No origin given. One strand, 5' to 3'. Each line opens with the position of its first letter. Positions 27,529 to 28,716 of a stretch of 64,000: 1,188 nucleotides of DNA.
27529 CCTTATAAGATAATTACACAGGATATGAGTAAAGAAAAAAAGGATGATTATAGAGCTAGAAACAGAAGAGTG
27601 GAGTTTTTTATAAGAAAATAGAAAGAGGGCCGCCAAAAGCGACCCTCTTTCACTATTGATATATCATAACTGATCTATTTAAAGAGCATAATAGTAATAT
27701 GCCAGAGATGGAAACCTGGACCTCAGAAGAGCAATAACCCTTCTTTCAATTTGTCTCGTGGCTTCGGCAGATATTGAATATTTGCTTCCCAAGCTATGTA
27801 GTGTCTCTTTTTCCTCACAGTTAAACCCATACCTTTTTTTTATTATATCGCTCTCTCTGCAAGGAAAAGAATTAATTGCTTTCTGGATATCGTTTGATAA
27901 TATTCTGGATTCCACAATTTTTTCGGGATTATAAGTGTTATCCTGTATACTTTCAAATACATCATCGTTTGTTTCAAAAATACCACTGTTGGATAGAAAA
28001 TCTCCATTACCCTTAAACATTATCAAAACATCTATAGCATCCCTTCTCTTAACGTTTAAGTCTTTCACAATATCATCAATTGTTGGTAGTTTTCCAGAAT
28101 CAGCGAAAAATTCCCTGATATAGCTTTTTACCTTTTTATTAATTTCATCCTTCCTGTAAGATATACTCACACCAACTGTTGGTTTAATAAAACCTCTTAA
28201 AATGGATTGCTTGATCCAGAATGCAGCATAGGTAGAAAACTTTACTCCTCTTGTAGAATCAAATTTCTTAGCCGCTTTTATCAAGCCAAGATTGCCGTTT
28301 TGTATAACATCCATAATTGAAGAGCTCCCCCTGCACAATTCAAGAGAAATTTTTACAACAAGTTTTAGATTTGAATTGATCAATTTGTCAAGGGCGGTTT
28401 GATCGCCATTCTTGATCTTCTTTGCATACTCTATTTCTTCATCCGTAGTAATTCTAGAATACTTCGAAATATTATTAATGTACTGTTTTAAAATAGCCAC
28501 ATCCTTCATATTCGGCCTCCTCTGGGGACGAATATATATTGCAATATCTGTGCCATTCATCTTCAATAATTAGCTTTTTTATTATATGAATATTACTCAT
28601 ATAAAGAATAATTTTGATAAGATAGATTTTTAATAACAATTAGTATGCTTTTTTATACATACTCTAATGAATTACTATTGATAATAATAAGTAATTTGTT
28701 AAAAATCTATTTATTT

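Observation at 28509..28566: Perfect sigma-54 promoter directly upstream of an RpoS/RpoD-like sigma factor gene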

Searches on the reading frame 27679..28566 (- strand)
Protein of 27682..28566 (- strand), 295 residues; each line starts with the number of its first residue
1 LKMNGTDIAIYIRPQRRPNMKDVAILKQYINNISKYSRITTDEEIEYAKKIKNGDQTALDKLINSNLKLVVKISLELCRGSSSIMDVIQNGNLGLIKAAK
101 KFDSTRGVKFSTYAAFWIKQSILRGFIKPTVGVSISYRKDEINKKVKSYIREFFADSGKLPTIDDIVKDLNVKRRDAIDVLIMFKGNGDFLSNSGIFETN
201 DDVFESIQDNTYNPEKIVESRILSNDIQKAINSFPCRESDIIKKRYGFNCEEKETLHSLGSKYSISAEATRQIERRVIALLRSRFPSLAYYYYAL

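Call 6: search_protein_families(library=pfam, proteins=[window:27679-28509:-])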
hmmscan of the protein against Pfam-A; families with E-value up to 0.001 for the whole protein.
window:27679-28509:- (276 aa): 3 families
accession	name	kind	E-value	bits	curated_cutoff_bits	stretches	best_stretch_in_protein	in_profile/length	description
PF04542.20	Sigma70_r2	-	1.6e-15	57.1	24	1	43-105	1-63/71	Sigma-70 region 2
PF00140.25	Sigma70_r1_2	-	6e-08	33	22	1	7-37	3-33/34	Sigma-70 factor, region 1.2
PF04545.22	Sigma70_r4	-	9.4e-08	31.9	24.1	1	212-263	2-49/50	Sigma-70, region 4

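Call 8: search_protein_families(library=ncbifam, proteins=[window:27679-28509:-], max_evalue=0.001)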
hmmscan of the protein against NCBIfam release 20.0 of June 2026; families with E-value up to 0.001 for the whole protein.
window:27679-28509:- (276 aa): 49 families (the best 25 are shown)
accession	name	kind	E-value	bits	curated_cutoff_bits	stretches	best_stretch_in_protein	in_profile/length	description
TIGR02997.1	Sig70-cyanoRpoD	subfamily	4.7e-46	157.4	384.5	1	37-263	73-298/298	RNA polymerase sigma factor, RpoD/SigA family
TIGR02394.1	rpoS_proteo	equivalog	8.9e-44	150.1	378.7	1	6-266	14-274/285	RNA polymerase sigma factor RpoS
NF006666.0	PRK09210.1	equivalog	1.1e-42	146.7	572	1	8-264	102-358/370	RNA polymerase sigma factor RpoD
NF004207.0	PRK05657.1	equivalog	5.2e-42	144.4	394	1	7-264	58-315/329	RNA polymerase sigma factor RpoS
NF041931.2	MzaA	equivalog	9.9e-41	140.3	800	1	14-265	448-704/726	MZA anti-phage system associated sigma-70 family RNA polymerase sigma factor MzaA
TIGR02393.1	RpoD_Cterm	equivalog_domain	2.6e-39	135.2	354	1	40-264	2-226/238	RNA polymerase sigma factor RpoD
NF005920.0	PRK07921.1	subfamily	4.3e-39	134.4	464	1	37-264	89-316/328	RNA polymerase sigma factor SigB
TIGR02392.1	rpoH_proteo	equivalog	8.6e-39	133.8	323.1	1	7-264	3-266/270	RNA polymerase sigma factor RpoH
NF005143.0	PRK06596.1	subfamily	5.6e-38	131.1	241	1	6-264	15-279/285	RNA polymerase factor sigma-32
NF005643.0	PRK07406.1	equivalog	3.9e-36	125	500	1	19-263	142-384/397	RNA polymerase sigma factor RpoD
NF004561.0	PRK05901.1-3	equivalog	8.1e-35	120.9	582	1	20-264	282-525/537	RNA polymerase sigma factor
NF004615.0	PRK05949.1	subfamily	1.2e-34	119.7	530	1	18-271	72-323/327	RNA polymerase sigma factor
NF004208.0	PRK05658.1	equivalog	3.6e-34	118.8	555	1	3-263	354-617/631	RNA polymerase sigma factor RpoD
NF005642.0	PRK07405.1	subfamily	4e-34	118.2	524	1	14-271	59-314/318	RNA polymerase sigma factor SigD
NF005785.0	PRK07598.1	equivalog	5.3e-34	117.7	554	1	6-263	143-399/415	RNA polymerase sigma factor SigC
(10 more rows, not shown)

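Call 9: find_encoding_contigs(protein=window:27679-28509:-, flank=10000, max_places=10)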
Protein window:27679-28509:- (276 aa): no gene with exactly this product is on record in the collection.

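Call 10: find_encoding_contigs(protein=window:27682-28566:-, flank=10000, max_places=10)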
Protein seq(295 aa) (295 aa): no gene with exactly this product is on record in the collection.

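Call 11: find_homologous_proteins(query=window:27679-28509:-, max_evalue=1e-10)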
Query window:27679-28509:- (276 aa): 608 proteins with E <= 1e-10 among 1587 candidates; the best 120 are listed.
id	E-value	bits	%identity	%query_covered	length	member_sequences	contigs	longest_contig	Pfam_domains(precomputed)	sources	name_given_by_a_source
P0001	5.0e-164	562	93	100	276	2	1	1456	PF04545.23,PF00140.26,PF04542.21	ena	-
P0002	3.7e-144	497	80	100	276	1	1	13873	PF04545.23,PF04542.21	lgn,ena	-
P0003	1.3e-125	436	71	100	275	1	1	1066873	PF04545.23,PF00140.26,PF04542.21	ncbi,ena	-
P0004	1.3e-125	436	71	100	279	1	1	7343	PF04545.23,PF00140.26,PF04542.21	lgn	-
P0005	2.3e-123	428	69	100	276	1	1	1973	PF04545.23,PF04542.21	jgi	jgi:RNA polymerase primary sigma factor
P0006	6.1e-121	421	69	100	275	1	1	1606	PF04545.23,PF00140.26,PF04542.21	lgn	-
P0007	8.8e-114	397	64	100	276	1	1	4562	PF04545.23,PF00140.26,PF04542.21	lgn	-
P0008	9.0e-114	397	67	100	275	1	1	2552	PF04545.23,PF00140.26,PF04542.21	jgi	jgi:RNA polymerase sigma factor (sigma-70 family)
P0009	4.8e-113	395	63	100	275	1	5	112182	PF04545.23,PF00140.26,PF04542.21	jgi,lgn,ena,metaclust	metaclust:\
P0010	9.4e-113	394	63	100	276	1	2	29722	PF04545.23,PF00140.26,PF04542.21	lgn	-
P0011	3.8e-112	392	76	82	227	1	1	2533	PF04545.23,PF04542.21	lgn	-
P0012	4.4e-112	392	62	100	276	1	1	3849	PF04545.23,PF00140.26,PF04542.21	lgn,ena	-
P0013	5.6e-112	391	63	100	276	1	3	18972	PF04545.23,PF00140.26,PF04542.21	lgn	-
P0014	5.5e-111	388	62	100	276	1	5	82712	PF04545.23,PF00140.26,PF04542.21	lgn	-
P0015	3.2e-110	385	64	100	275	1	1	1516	PF04545.23,PF00140.26,PF04542.21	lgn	-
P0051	1.2e-50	190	39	99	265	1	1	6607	PF04545.23,PF00140.26,PF04542.21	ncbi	ncbi:MAG: RNA polymerase sigma factor RpoD/SigA [Brevinematales bacterium]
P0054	1.3e-46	177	38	95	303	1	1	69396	PF04545.23,PF00140.26,PF04542.21,PF04539.23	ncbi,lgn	-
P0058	9.5e-45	171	38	95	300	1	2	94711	PF04545.23,PF00140.26,PF04542.21,PF04539.23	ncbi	-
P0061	2.0e-43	167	37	97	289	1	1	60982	PF04545.23,PF00140.26,PF04542.21,PF04539.23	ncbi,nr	ncbi:MAG: sigma-70 family RNA polymerase sigma factor [Spirochaetales bacterium]|nr:sigma-70 family 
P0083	5.4e-41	159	36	97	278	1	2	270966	PF04545.23,PF00140.26,PF04542.21,PF04539.23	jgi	jgi:RNA polymerase primary sigma factor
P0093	3.4e-40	156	33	97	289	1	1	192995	PF04545.23,PF00140.26,PF04542.21,PF04539.23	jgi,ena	-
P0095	3.8e-40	156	36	97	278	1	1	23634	PF04545.23,PF00140.26,PF04542.21,PF04539.23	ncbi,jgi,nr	ncbi:MAG: RNA polymerase sigma factor RpoD/SigA [Spirochaetia bacterium]|jgi:RNA polymerase primary 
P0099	1.9e-39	154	35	97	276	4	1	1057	PF04545.23,PF00140.26,PF04542.21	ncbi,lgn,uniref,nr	ncbi:sigma-70 family RNA polymerase sigma factor [Treponema pedis]|uniref:sigma-70 family RNA polyme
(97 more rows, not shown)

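Call 14: find_related_loci(query=A1, collection=genome_contigs, flank=10000)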
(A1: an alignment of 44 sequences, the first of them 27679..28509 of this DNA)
Query A1 (276 aa) in genome_contigs; peptide patterns used: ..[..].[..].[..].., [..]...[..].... (x = any residue, [..] = any of these).
234 stretches matched a pattern; 164 encode a relative of the query (tblastn E <= 1e-3); the best 80 are kept; 80 distinct loci.
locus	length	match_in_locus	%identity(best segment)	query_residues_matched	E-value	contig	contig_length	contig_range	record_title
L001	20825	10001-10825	71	1-275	4e-134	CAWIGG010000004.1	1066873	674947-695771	MAG: uncultured Spirochaetota bacterium isolate MFD03726.bin.1.50 genome assembly, contig: contig_42718, whole genome sh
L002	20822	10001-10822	63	1-272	8e-115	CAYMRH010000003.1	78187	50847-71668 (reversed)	MAG TPA_asm: uncultured Brevinematales bacterium isolate binchicken_co66_271 genome assembly, contig: NODE_611_length_78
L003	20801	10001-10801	63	1-267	1e-113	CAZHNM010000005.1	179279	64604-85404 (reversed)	MAG TPA_asm: uncultured Brevinematales bacterium isolate binchicken_co3_610 genome assembly, contig: NODE_116_length_179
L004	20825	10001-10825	58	1-275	6e-110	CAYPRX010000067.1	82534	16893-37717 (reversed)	MAG TPA_asm: uncultured Brevinematales bacterium isolate SRP140028_co1_611 genome assembly, contig: k141_386401, whole g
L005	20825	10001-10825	60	1-275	4e-109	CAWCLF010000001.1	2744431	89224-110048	MAG: uncultured Spirochaetota bacterium isolate MFD03726.bin.1.133 genome assembly, contig: contig_29797, whole genome s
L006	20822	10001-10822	57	1-275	8e-102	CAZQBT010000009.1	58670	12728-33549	MAG TPA_asm: uncultured Brevinematales bacterium isolate SRP241341_co1_258 genome assembly, contig: NODE_651_length_5867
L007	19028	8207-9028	56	1-275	5e-100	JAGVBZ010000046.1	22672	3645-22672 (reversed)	MAG: Brevinematales bacterium isolate DeMMO6_14 c_000000007635, whole genome shotgun sequence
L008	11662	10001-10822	54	1-275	8e-100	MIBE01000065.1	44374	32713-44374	MAG: Spirochaetes bacterium GWF1_51_8 gwf1_scaffold_619, whole genome shotgun sequence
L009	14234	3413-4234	52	1-275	5e-91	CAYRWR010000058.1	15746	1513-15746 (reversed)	MAG TPA_asm: uncultured Brevinematales bacterium isolate SRP304446_co1_123 genome assembly, contig: NODE_2609_length_157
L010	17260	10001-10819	48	1-274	2e-87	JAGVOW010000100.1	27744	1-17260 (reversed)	MAG: Brevinematales bacterium isolate DeMMO3_10 c_000000022122, whole genome shotgun sequence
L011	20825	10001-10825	64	1-275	1e-117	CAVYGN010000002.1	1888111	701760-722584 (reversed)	MAG: uncultured Spirochaetota bacterium isolate MFD03726.bin.1.3 genome assembly, contig: contig_31295, whole genome sho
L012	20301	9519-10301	32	6-265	1e-40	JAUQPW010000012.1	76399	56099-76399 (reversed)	MAG: bacterium isolate JZ-2.bins.100.201901 NODE_578_length_76399_cov_1.392018, whole genome shotgun sequence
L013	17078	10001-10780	34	4-263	8e-40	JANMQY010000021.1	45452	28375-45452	MAG: Candidatus Eisenbacteria bacterium isolate OTE_51_metabat_109 OTE_51_k141_4029106, whole genome shotgun sequence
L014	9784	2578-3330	35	19-264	1e-39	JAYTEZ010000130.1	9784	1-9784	MAG: Microbacteriaceae bacterium isolate GFS_2122 GFS_2122_129, whole genome shotgun sequence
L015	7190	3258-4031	31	6-263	6e-39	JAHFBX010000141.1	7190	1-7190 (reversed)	MAG: Candidatus Eisenbacteria bacterium isolate nzgw208 NODE_6117_length_7191_cov_3.036351, whole genome shotgun sequenc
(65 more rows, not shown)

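Call 35: find_related_loci(query=A1, collection=metagenome_contigs, flank=10000)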
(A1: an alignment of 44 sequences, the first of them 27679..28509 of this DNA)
Query A1 (276 aa) in metagenome_contigs; peptide patterns used: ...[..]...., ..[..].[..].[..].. (x = any residue, [..] = any of these).
600 stretches matched a pattern (row limit reached: there are more); 87 encode a relative of the query (tblastn E <= 1e-3); the best 80 are kept; 80 distinct loci.
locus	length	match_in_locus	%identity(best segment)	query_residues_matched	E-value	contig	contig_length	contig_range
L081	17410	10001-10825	63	1-275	1e-121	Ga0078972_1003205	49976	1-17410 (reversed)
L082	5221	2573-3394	57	1-275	3e-102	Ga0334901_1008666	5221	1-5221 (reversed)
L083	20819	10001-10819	54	1-275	4e-99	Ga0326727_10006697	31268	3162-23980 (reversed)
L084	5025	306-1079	31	6-263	3e-39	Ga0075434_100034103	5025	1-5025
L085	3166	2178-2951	31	6-263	8e-39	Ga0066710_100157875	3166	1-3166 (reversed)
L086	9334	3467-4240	31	6-263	2e-38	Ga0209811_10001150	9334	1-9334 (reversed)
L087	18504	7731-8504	31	6-263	4e-38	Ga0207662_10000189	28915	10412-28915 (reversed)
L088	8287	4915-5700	29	2-263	9e-38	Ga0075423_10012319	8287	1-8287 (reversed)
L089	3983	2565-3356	31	6-272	2e-37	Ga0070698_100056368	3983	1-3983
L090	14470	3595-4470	30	7-272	2e-37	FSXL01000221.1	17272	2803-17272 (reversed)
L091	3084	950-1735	30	2-263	5e-37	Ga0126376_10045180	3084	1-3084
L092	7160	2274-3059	32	3-264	3e-37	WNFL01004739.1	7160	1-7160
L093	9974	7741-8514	32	6-263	5e-37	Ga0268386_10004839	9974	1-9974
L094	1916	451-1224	30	6-263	3e-37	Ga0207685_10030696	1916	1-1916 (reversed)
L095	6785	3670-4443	31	6-263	5e-37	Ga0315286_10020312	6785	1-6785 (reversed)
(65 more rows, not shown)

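Call 37: find_encoding_contigs(protein=P0051, flank=3000, max_places=2)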
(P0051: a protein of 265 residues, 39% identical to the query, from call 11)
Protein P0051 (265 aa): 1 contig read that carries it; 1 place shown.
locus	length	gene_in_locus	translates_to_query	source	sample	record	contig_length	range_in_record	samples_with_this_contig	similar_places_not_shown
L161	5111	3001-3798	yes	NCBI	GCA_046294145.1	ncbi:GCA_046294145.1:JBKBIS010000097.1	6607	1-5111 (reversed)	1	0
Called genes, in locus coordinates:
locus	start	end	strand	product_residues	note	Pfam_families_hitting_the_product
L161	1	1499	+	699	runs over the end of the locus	PF00989:PAS (faint), PF13188:PAS_8 (faint), PF24820:Diguanyl_cycl_sensor (faint), PF13426:PAS_9, PF08448:PAS_4 (weak), PF07228:SpoIIE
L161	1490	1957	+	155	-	-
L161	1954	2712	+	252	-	-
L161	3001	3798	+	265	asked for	PF00140:Sigma70_r1_2, PF04542:Sigma70_r2, PF04545:Sigma70_r4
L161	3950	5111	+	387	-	PF00128:Alpha-amylase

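Call 38: find_encoding_contigs(protein=P0061, flank=3000, max_places=2)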
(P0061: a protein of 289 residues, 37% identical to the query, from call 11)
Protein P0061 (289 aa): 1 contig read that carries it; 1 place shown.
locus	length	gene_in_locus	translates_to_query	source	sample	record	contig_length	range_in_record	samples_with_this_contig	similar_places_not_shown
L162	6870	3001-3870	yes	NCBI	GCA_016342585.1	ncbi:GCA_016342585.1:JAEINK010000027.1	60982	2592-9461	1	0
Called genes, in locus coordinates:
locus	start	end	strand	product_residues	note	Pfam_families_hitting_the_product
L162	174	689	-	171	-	PF00300:His_Phos_1 (weak)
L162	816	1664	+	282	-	PF00460:Flg_bb_rod, PF22692:LlgE_F_G_D1, PF06429:Flg_bbr_C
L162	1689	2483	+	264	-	PF00460:Flg_bb_rod, PF22692:LlgE_F_G_D1, PF06429:Flg_bbr_C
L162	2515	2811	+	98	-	PF10135:Rod-binding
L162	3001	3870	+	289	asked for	PF00140:Sigma70_r1_2, PF04542:Sigma70_r2, PF04539:Sigma70_r3, PF04545:Sigma70_r4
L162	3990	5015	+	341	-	PF04748:Polysacc_deac_2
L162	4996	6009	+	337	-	PF00814:TsaD, PF02543:Carbam_trans_N (weak), PF22521:HypF_C_2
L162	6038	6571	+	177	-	PF00156:Pribosyltran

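Call 39: find_encoding_contigs(protein=P0095, flank=3000, max_places=2)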
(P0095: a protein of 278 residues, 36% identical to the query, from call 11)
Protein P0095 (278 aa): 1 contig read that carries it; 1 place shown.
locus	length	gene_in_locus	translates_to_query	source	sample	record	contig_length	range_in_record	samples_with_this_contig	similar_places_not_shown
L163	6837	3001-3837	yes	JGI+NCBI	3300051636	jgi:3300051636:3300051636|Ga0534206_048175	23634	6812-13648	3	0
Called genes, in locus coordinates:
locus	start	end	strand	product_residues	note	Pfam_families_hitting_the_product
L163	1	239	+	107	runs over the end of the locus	PF22600:MTPAP-like_central (weak), PF01909:NTP_transf_2, PF18765:Polbeta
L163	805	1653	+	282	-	PF00460:Flg_bb_rod, PF22692:LlgE_F_G_D1, PF06429:Flg_bbr_C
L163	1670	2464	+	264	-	PF00460:Flg_bb_rod, PF22692:LlgE_F_G_D1, PF06429:Flg_bbr_C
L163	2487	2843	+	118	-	PF10135:Rod-binding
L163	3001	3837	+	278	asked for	PF00140:Sigma70_r1_2, PF04542:Sigma70_r2, PF04539:Sigma70_r3, PF04545:Sigma70_r4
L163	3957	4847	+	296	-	PF04748:Polysacc_deac_2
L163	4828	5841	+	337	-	PF02543:Carbam_trans_N (faint), PF00814:TsaD, PF22521:HypF_C_2 (weak)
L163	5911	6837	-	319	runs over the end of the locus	PF00142:Fer4_NifH (faint), PF01656:CbiA, PF02374:ArsA_ATPase (faint), PF10609:ParA, PF13614:AAA_31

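Call 40: find_encoding_contigs(protein=P0054, flank=3000, max_places=2)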
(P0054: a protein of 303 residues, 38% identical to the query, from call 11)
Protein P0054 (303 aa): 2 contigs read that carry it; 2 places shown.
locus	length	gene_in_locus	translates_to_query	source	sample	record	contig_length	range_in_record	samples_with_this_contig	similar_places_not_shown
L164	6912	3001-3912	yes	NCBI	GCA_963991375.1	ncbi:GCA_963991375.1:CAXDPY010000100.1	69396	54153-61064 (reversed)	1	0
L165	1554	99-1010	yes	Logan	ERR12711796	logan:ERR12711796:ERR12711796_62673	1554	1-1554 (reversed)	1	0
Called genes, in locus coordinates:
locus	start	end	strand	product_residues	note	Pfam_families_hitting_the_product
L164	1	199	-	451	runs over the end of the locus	PF00072:Response_reg, PF00158:Sigma54_activat, PF14532:Sigma54_activ_2, PF07724:AAA_2 (faint), PF07728:AAA_5, PF25601:AAA_lid_14, PF02954:HTH_8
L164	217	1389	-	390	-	PF00989:PAS, PF13426:PAS_9, PF13596:PAS_10 (faint), PF00512:HisKA, PF02518:HATPase_c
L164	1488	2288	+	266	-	PF01479:S4 (weak), PF01728:FtsJ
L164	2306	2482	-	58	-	-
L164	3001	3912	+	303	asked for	PF00140:Sigma70_r1_2, PF04542:Sigma70_r2, PF04539:Sigma70_r3, PF04545:Sigma70_r4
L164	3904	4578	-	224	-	-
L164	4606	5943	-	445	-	PF02163:Peptidase_M50, PF13180:PDZ_2 (weak), PF14685:PDZ_Tricorn (faint), PF00595:PDZ (weak), PF13180:PDZ_2, PF17820:PDZ_6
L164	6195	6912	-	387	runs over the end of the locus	PF02670:DXP_reductoisom, PF08436:DXP_redisom_C, PF13288:DXPR_C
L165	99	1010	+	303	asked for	PF00140:Sigma70_r1_2, PF04542:Sigma70_r2, PF04539:Sigma70_r3, PF04545:Sigma70_r4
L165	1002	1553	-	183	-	?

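Call 42: search_solved_structures(query=window:27679-28509:-, max_evalue=1e-10)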
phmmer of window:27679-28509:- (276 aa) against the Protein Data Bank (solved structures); distinct sequences matched with E-value up to 1e-10: 62 (the best 60 are shown).
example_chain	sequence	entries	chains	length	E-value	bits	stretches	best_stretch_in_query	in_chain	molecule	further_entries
7l7b_F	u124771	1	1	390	1.9e-35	125.6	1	7-267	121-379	RNA polymerase sigma factor SigA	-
7ckq_F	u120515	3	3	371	1.4e-34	122.8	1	7-267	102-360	RNA polymerase sigma factor SigA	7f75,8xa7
8x6f_E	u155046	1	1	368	1.5e-34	122.7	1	7-267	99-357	RNA polymerase sigma factor SigA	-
8k60_F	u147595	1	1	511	1.4e-33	119.5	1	37-264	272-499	RNA polymerase principal sigma factor HrdB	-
8dy9_F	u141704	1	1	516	1.4e-33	119.5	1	37-264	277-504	RNA polymerase sigma factor SigA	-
8dy7_F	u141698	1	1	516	1.4e-33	119.5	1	37-264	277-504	RNA polymerase sigma factor SigA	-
7vpz_F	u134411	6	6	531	1.6e-33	119.4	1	37-264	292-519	RNA polymerase principal sigma factor HrdB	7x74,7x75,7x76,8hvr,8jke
7vpd_F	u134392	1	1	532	1.6e-33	119.3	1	37-264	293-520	RNA polymerase sigma factor SigA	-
8h3v_G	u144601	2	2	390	1.2e-31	113.1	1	38-264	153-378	RNA polymerase sigma factor SigA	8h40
5tw1_F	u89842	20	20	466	1.3e-31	113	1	33-264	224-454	RNA polymerase sigma factor SigA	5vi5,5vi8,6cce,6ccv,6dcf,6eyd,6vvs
7kif_F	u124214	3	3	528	2.8e-31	112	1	34-264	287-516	RNA polymerase sigma factor SigA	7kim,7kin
5uh5_F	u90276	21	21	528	2.8e-31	112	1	34-264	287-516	RNA polymerase sigma factor SigA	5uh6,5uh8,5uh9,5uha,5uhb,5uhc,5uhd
6bzo_F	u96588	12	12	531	2.9e-31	111.9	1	34-264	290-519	RNA polymerase sigma factor SigA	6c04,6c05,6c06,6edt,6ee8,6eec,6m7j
9e7v_F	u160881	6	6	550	3.2e-31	111.7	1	34-264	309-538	RNA polymerase sigma factor SigA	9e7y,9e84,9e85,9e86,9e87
9dvs_G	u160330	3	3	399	1.4e-30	109.6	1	27-264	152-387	RNA polymerase sigma factor SigA1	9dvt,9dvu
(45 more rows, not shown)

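Call 45: find_encoding_contigs(protein=P0083, flank=4000, max_places=1)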
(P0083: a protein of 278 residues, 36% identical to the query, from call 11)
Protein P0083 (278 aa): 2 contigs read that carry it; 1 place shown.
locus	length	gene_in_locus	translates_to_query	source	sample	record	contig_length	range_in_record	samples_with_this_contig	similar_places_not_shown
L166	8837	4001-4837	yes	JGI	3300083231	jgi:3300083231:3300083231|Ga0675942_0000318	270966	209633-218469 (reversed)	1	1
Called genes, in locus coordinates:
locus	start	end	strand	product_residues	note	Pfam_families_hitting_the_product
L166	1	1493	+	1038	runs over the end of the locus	PF24814:WD40_Prp19, PF25174:Beta-prop_THOC3, PF25175:Beta-prop_WDR5, PF25172:Beta-prop_WDR3_2nd, PF23381:Beta-prop_IFT122_1st, PF24817:WD40_WDHD1_1st, PF23414:Beta-prop_EML_2, PF23414:Beta-prop_EML_2, +24 more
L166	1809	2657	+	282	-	PF00460:Flg_bb_rod, PF22692:LlgE_F_G_D1, PF06429:Flg_bbr_C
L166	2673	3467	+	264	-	PF00460:Flg_bb_rod, PF22692:LlgE_F_G_D1, PF06429:Flg_bbr_C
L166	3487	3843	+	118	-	PF10135:Rod-binding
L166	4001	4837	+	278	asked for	PF00140:Sigma70_r1_2, PF04542:Sigma70_r2, PF04539:Sigma70_r3, PF04545:Sigma70_r4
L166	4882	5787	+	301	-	PF04748:Polysacc_deac_2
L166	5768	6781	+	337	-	PF00814:TsaD, PF22521:HypF_C_2 (faint)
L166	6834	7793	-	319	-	PF00142:Fer4_NifH (faint), PF01656:CbiA, PF02374:ArsA_ATPase (weak), PF10609:ParA, PF13614:AAA_31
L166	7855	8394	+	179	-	PF00156:Pribosyltran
